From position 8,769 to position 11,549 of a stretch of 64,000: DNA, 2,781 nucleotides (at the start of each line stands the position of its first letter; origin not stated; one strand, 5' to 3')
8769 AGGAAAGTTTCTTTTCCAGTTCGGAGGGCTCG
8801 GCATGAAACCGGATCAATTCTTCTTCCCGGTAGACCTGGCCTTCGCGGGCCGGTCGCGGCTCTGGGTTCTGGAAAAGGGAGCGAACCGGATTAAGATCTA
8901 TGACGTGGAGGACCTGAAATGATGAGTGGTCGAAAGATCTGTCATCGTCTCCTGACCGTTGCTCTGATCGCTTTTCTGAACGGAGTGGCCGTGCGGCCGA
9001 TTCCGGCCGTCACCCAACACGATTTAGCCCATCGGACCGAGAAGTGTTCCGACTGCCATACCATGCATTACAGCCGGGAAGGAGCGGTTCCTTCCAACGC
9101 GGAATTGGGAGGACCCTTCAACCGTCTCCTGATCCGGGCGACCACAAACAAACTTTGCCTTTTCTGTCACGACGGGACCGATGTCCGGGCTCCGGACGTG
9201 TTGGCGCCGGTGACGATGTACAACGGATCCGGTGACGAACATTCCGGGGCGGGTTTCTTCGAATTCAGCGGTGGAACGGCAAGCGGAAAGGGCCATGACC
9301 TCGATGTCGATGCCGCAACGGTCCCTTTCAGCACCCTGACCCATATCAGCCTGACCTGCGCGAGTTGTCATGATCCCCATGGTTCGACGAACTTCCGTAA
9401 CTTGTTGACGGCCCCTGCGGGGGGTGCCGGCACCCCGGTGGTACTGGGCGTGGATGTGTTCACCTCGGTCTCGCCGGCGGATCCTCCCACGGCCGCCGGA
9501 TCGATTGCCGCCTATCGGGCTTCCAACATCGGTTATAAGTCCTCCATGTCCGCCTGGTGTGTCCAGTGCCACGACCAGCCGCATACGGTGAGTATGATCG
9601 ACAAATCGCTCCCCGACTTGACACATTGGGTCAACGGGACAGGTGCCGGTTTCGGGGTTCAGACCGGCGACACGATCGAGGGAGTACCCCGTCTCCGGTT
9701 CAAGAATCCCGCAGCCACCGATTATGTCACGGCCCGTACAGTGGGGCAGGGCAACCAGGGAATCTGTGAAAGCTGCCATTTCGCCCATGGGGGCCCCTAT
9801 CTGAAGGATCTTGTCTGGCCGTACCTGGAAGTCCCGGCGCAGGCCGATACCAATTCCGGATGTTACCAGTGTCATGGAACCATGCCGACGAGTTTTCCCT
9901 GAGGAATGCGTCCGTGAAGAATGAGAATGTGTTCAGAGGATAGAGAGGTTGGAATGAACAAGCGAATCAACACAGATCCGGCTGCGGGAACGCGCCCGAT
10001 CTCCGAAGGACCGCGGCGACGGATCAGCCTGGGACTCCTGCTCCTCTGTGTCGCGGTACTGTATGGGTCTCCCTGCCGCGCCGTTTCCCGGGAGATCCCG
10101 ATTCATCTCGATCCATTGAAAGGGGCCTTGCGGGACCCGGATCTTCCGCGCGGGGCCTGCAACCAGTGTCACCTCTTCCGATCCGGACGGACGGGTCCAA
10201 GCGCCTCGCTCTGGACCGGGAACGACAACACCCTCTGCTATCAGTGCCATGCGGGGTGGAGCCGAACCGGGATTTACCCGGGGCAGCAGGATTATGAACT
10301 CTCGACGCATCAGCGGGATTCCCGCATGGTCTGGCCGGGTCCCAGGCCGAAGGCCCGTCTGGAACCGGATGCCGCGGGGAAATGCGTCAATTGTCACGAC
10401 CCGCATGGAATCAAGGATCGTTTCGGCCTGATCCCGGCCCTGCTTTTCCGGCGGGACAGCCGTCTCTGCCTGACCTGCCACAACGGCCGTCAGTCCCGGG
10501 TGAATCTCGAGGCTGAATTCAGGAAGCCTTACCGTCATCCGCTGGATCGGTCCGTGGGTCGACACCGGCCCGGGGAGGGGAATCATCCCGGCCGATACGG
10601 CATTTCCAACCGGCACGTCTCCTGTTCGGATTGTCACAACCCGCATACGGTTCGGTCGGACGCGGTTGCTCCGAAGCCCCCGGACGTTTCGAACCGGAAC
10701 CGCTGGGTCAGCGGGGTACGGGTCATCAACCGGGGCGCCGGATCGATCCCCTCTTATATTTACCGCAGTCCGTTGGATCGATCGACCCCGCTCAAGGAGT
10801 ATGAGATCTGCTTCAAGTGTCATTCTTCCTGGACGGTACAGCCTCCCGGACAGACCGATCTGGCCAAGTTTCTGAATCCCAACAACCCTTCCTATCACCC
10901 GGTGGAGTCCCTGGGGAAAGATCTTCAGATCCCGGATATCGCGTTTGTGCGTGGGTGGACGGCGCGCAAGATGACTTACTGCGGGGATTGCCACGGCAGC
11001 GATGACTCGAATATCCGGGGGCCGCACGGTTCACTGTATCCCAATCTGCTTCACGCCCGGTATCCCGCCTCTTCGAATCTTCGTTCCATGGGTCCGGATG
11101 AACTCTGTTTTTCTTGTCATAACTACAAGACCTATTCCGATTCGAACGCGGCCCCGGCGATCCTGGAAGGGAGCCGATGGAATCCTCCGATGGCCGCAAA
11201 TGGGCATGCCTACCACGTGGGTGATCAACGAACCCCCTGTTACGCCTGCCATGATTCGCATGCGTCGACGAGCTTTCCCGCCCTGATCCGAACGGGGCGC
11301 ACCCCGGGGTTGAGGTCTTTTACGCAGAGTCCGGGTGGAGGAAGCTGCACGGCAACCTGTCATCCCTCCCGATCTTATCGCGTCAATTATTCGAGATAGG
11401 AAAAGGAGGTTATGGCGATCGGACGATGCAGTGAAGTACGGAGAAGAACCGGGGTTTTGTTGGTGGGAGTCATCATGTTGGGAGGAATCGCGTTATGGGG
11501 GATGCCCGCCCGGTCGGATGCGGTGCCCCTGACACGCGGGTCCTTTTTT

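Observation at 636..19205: An ~18.5 kb sigma54-linked locus combines four OmcS-like hexaheme cytochromes with beta-propeller proteins and a porin-lipoprotein module: a candidate cytochrome-nanowire and electron-conduit system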

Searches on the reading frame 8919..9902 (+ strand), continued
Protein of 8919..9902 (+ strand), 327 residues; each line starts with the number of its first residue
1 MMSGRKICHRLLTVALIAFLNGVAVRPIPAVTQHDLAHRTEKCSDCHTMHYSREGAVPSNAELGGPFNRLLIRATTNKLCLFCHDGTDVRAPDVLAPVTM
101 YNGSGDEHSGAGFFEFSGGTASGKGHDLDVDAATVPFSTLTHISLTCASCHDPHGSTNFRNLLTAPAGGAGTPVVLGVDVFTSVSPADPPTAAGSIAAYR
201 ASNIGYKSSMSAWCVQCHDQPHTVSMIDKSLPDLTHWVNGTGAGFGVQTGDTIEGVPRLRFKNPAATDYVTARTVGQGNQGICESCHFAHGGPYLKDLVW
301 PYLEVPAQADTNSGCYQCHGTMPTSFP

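Call 53: find_encoding_contigs(protein=P0033, flank=10000, max_places=1)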
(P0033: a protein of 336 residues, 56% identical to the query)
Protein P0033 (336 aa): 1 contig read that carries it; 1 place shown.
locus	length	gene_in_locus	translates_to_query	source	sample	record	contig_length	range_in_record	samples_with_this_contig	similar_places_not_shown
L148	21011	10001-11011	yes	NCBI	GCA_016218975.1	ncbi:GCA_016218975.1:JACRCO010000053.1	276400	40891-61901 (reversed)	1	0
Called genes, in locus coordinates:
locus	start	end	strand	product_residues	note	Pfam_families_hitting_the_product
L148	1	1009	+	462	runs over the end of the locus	PF00072:Response_reg, PF00158:Sigma54_activat, PF14532:Sigma54_activ_2, PF07728:AAA_5 (weak), PF25601:AAA_lid_14, PF02954:HTH_8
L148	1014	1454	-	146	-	PF00072:Response_reg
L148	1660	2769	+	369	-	PF01436:NHL (faint), PF08450:SGL (faint), PF17170:DUF5128 (weak)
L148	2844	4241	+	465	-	PF14537:Cytochrom_c3_2 (faint), PF03150:CCP_MauG (faint), PF09699:Paired_CXXCH_1 (faint), PF14522:Cytochrome_C7 (faint)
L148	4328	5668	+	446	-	PF09699:Paired_CXXCH_1 (faint), PF14522:Cytochrome_C7 (faint), PF14537:Cytochrom_c3_2 (faint)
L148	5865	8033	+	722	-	PF26550:Tricorn_2nd (faint), PF07676:PD40 (faint), PF26549:Tricorn_N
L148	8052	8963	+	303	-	PF01436:NHL (faint)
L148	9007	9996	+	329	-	PF01436:NHL (faint)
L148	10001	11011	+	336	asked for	PF14522:Cytochrome_C7 (faint), PF09699:Paired_CXXCH_1 (faint)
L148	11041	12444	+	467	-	PF14522:Cytochrome_C7 (faint), PF09699:Paired_CXXCH_1 (weak), PF22113:Mtrc-MtrF_II-IV_dom (weak), PF09699:Paired_CXXCH_1 (weak)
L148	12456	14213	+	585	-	-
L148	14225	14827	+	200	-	-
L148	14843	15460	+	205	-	-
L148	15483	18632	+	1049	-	-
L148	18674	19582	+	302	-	PF12974:Phosphonate-bd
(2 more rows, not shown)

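Call 54: find_encoding_contigs(protein=P0014, flank=10000, max_places=1)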
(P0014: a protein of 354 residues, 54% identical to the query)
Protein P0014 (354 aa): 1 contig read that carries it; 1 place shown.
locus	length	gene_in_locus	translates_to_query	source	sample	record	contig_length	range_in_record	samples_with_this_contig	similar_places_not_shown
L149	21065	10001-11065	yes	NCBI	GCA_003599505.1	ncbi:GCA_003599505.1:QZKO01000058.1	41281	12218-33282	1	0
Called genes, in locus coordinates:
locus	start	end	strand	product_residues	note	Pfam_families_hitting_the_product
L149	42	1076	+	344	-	PF17170:DUF5128 (faint), PF01436:NHL (faint), PF08450:SGL (faint), PF24684:Vgb_lyase (faint)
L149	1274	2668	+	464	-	PF14537:Cytochrom_c3_2 (faint), PF14522:Cytochrome_C7 (faint), PF09699:Paired_CXXCH_1 (faint)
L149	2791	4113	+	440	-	PF22113:Mtrc-MtrF_II-IV_dom (faint), PF14522:Cytochrome_C7 (faint), PF14537:Cytochrom_c3_2 (faint), PF09699:Paired_CXXCH_1 (faint)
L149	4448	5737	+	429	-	PF13442:Cytochrome_CBB3 (faint), PF14522:Cytochrome_C7 (faint), PF09699:Paired_CXXCH_1 (faint)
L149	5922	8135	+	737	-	PF00930:DPPIV_N (faint), PF07676:PD40 (faint), PF25174:Beta-prop_THOC3 (faint), PF26549:Tricorn_N, PF23381:Beta-prop_IFT122_1st (faint), PF26550:Tricorn_2nd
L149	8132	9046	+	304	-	PF01436:NHL (faint)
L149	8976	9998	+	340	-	PF08450:SGL (faint), PF01436:NHL (faint)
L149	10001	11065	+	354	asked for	PF14537:Cytochrom_c3_2 (faint), PF09699:Paired_CXXCH_1 (faint), PF14522:Cytochrome_C7 (faint)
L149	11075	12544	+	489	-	PF09699:Paired_CXXCH_1 (weak), PF14522:Cytochrome_C7 (faint), PF22113:Mtrc-MtrF_II-IV_dom (weak), PF09699:Paired_CXXCH_1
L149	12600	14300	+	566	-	-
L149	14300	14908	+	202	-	-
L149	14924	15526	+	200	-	-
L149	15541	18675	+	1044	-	-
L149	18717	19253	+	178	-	-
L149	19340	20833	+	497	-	PF21563:Mcp40H-20_sensor, PF00672:HAMP (faint), PF00512:HisKA (weak), PF02518:HATPase_c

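Call 55: find_encoding_contigs(protein=P0107, flank=10000, max_places=1)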
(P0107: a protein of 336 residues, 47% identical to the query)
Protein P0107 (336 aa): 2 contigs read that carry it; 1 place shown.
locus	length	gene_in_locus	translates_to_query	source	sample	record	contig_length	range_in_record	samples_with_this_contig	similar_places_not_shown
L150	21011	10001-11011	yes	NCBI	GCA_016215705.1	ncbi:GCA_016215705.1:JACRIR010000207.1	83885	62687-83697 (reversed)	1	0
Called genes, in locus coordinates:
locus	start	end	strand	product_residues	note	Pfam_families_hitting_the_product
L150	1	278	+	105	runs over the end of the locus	-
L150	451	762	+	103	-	PF15919:HicB_lk_antitox (weak)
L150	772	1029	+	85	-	PF07927:HicA_toxin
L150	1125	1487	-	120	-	PF01934:HepT-like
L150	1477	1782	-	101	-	PF01909:NTP_transf_2, PF18765:Polbeta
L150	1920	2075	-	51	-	-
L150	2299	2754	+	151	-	-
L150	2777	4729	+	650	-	-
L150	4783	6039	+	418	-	-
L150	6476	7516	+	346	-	PF01436:NHL (faint), PF17170:DUF5128 (faint)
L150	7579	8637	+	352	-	PF22113:Mtrc-MtrF_II-IV_dom (faint), PF09699:Paired_CXXCH_1 (faint)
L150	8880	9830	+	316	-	PF01436:NHL (weak)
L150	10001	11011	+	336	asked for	PF22113:Mtrc-MtrF_II-IV_dom (faint), PF09699:Paired_CXXCH_1 (faint), PF14522:Cytochrome_C7 (faint)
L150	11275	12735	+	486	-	PF14522:Cytochrome_C7 (faint), PF09699:Paired_CXXCH_1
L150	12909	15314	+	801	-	PF08450:SGL (faint), PF17170:DUF5128 (weak), PF01436:NHL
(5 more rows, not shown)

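Call 91: find_encoding_contigs(protein=P0101, flank=10000, max_places=1)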
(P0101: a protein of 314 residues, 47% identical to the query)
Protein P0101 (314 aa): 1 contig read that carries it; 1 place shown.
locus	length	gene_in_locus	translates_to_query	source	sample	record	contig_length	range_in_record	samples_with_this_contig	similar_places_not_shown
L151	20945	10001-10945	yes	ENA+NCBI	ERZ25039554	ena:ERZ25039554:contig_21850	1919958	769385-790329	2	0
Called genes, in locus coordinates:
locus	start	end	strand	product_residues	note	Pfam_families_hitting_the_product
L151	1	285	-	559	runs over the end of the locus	PF03320:FBPase_glpX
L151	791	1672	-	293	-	PF00989:PAS, PF08448:PAS_4 (weak), PF13188:PAS_8 (weak), PF13426:PAS_9, PF08447:PAS_3 (weak), PF00196:GerE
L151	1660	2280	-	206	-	-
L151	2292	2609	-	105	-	-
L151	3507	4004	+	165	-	-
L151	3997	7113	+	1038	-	-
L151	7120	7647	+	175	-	-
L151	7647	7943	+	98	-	-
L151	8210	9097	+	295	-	PF01436:NHL (faint), PF08450:SGL (faint)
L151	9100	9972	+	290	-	PF08450:SGL (faint), PF24684:Vgb_lyase (weak), PF01436:NHL (faint), PF17170:DUF5128 (faint)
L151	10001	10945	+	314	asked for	PF14522:Cytochrome_C7 (faint), PF09699:Paired_CXXCH_1 (faint), PF14537:Cytochrom_c3_2 (faint)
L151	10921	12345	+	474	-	PF14537:Cytochrom_c3_2 (faint), PF22113:Mtrc-MtrF_II-IV_dom (faint), PF14522:Cytochrome_C7 (faint), PF09699:Paired_CXXCH_1 (weak)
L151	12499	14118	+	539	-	-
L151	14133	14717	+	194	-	PF13036:LpoB (weak)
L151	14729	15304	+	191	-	PF03783:CsgG (weak), PF13036:LpoB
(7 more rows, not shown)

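Call 92: find_encoding_contigs(protein=P0115, flank=10000, max_places=1)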
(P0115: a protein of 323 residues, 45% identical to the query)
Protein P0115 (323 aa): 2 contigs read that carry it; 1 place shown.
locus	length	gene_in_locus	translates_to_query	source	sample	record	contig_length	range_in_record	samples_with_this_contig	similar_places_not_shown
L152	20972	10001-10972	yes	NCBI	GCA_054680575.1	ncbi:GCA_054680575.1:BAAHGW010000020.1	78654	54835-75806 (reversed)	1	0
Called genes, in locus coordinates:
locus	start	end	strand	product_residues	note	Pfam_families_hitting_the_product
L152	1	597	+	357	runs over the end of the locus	PF01916:DS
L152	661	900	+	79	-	-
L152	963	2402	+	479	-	PF02629:CoA_binding (weak), PF13380:CoA_binding_2, PF13607:Succ_CoA_lig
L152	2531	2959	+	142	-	-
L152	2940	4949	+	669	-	-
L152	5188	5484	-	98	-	-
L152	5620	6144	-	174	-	-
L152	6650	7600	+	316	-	PF01436:NHL (faint), PF06739:SBBP (faint), PF17170:DUF5128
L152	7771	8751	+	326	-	PF09699:Paired_CXXCH_1 (faint), PF14537:Cytochrom_c3_2 (faint), PF22113:Mtrc-MtrF_II-IV_dom (faint)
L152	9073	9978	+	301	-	PF24684:Vgb_lyase, PF01436:NHL (faint), PF17170:DUF5128 (faint)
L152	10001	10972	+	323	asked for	PF09699:Paired_CXXCH_1 (faint), PF14522:Cytochrome_C7 (faint)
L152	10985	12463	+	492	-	PF14522:Cytochrome_C7 (faint), PF22113:Mtrc-MtrF_II-IV_dom (faint), PF09699:Paired_CXXCH_1 (weak)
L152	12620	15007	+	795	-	PF08450:SGL (faint), PF17170:DUF5128 (weak), PF25021:TEN_NHL (faint), PF01436:NHL, PF17170:DUF5128 (weak)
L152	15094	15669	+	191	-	-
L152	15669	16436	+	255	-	PF03783:CsgG (faint), PF05643:GNA1162-like (faint)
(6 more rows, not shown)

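Call 93: find_encoding_contigs(protein=P0110, flank=10000, max_places=1)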
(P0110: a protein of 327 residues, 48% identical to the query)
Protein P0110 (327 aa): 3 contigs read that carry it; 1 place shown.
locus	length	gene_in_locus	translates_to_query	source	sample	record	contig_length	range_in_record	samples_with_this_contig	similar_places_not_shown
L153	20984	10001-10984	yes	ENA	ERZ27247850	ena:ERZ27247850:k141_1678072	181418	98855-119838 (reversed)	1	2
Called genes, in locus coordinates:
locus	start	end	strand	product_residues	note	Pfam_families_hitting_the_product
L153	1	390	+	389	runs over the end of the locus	PF03916:NrfD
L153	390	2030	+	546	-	PF00672:HAMP, PF00512:HisKA, PF02518:HATPase_c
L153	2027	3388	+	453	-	PF00072:Response_reg, PF00158:Sigma54_activat, PF01078:Mg_chelatase (faint), PF14532:Sigma54_activ_2, PF07726:AAA_3 (faint), PF07728:AAA_5, PF25601:AAA_lid_14, PF02954:HTH_8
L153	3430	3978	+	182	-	PF07998:Peptidase_M54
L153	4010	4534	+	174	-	-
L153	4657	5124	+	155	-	-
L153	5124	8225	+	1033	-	-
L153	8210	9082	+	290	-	-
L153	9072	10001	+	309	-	PF01436:NHL (faint), PF24684:Vgb_lyase (faint)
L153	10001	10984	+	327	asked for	PF14522:Cytochrome_C7 (faint), PF09699:Paired_CXXCH_1 (faint), PF14537:Cytochrom_c3_2 (faint)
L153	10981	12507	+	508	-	PF09699:Paired_CXXCH_1 (faint), PF22113:Mtrc-MtrF_II-IV_dom (faint)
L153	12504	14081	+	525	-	-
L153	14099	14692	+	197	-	-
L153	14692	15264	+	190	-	-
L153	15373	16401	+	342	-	PF08450:SGL (faint), PF01436:NHL (faint)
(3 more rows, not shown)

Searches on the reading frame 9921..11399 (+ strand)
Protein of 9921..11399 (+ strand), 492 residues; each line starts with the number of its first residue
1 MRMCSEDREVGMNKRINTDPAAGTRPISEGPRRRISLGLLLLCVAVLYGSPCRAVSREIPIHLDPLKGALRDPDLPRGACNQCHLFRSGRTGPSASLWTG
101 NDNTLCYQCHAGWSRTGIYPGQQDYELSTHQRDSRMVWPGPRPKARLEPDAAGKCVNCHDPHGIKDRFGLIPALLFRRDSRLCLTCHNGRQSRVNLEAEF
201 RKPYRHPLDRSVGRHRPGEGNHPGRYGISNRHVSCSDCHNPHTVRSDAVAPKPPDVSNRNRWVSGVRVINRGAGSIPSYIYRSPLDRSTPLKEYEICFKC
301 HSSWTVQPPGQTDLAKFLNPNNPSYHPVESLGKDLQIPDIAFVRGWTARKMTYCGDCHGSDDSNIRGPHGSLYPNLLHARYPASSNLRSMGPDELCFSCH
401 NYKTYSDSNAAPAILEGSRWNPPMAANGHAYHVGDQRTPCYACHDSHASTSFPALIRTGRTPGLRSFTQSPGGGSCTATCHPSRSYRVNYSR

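Call 4: search_protein_families(library=pfam, proteins=[window:9921-11399:+], max_evalue=0.01)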
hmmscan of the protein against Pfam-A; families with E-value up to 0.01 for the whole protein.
window:9921-11399:+ (492 aa): 5 families
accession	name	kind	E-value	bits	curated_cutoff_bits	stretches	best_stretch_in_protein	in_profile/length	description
PF09699.15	Paired_CXXCH_1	-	2.3e-24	85.2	20.6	3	150-189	4-38/41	Doubled CXXCH motif (Paired_CXXCH_1)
PF14522.11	Cytochrome_C7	-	1.4e-11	44.4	24.8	0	79-159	15-66/67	Cytochrome c7 and related cytochrome c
PF22113.1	Mtrc-MtrF_II-IV_dom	-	2.5e-10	40.6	30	1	348-484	25-166/176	Outer membrane cytochrome MtrC/MtrF-like, domains II/IV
PF14537.11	Cytochrom_c3_2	-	2.2e-06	28.5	25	0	353-449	8-69/79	Cytochrome c3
PF02085.21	Cytochrom_CIII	-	4.6e-05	24.1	22.9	0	152-192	46-87/101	Class III cytochrome C family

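Call 45: search_protein_families(library=ncbifam, proteins=[window:9954-11399:+], max_evalue=0.01)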
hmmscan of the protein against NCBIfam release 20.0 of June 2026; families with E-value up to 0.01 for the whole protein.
window:9954-11399:+ (481 aa): 5 families
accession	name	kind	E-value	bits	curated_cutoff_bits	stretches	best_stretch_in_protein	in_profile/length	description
TIGR01905.1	paired_CXXCH_1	subfamily_domain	8.5e-14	51.2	25.2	2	140-178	5-38/41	doubled CXXCH domain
TIGR03508.1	decahem_SO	subfamily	4.1e-12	46.1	192.2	1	142-181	190-224/258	DmsE family decaheme c-type cytochrome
NF041028.1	decahem_GSU2203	exception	1.7e-06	27.5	325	1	143-234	127-187/317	GSU2203 family decaheme c-type cytochrome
TIGR03507.1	decahem_SO1788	subfamily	2.3e-05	23.1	209.3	1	67-105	270-308/672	OmcA/MtrC family decaheme c-type cytochrome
NF008659.0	PRK11659.1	equivalog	0.00034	20.3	184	1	341-435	47-119/188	cytochrome c nitrite reductase pentaheme subunit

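Call 60: search_solved_structures(query=window:9954-11399:+, max_evalue=0.1)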
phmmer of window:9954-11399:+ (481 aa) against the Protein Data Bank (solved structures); distinct sequences matched with E-value up to 0.1: 1.
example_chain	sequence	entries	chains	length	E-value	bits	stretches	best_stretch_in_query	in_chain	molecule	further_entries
6r2q_A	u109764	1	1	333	0.013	17.4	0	115-185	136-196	Cystathionine beta-synthase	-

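Call 101: search_solved_structures(query=A4, max_evalue=1)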
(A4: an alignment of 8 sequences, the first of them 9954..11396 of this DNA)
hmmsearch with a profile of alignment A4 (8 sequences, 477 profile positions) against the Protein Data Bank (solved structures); distinct sequences matched with E-value up to 1: 27.
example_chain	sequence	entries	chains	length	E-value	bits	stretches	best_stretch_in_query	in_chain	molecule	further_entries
8k5o_C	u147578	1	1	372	3.3e-05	25.9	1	375-434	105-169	Photosynthetic reaction center cytochrome c subunit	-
1eys_C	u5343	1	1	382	6.7e-05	24.9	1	374-432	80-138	PHOTOSYNTHETIC REACTION CENTER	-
7c52_C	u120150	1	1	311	0.00013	24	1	373-432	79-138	Photosynthetic reaction center cytochrome c subunit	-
3wmm_C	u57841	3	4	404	0.00014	23.8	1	373-432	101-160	Photosynthetic reaction center C subunit | Photosynthetic reaction center cytochrome c subunit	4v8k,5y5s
5b5m_C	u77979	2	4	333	0.00018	23.5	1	373-432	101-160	Photosynthetic reaction center cytochrome c subunit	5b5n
2jbl_C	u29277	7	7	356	0.00036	22.5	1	374-432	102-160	PHOTOSYNTHETIC REACTION CENTER CYTOCHROME C SUBUNIT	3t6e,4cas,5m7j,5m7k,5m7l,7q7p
1dxr_C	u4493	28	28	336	0.00038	22.4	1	374-432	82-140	PHOTOSYNTHETIC REACTION CENTER CYTOCHROME C SUBUNIT | PHOTOSYNTHETIC REACTION CENTER | Photosynthetic reaction center cytochrome C subunit precursor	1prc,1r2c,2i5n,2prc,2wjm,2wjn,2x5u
1vrn_C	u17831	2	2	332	0.00038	22.4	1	374-432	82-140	Photosynthetic reaction center cytochrome c subunit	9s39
9j2f_C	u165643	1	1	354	0.0004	22.4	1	373-432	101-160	Photosynthetic reaction center cytochrome c subunit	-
6et5_C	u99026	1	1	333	0.00041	22.3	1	374-432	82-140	Photosynthetic reaction center cytochrome c subunit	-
8wdu_C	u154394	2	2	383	0.00072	21.5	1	374-433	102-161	Photosynthetic reaction center cytochrome c subunit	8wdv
6r2q_A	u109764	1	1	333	0.00075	21.5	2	130-171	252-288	Cystathionine beta-synthase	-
8k9e_A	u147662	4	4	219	0.00091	21.2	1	376-431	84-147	Cytochrome c7-like domain-containing protein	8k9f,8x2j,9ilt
9wt8_A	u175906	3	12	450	0.0019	20.2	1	310-471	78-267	Cytochrome c,Multiheme cytochrome c selenoprotein (MccSep)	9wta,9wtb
9wt9_A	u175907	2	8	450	0.0019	20.2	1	310-471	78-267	Cytochrome c,Multiheme cytochrome c selenoprotein mutant (MccSep U325A) | Cytochrome c,Multiheme cytochrome c selenoprotein (MccSep)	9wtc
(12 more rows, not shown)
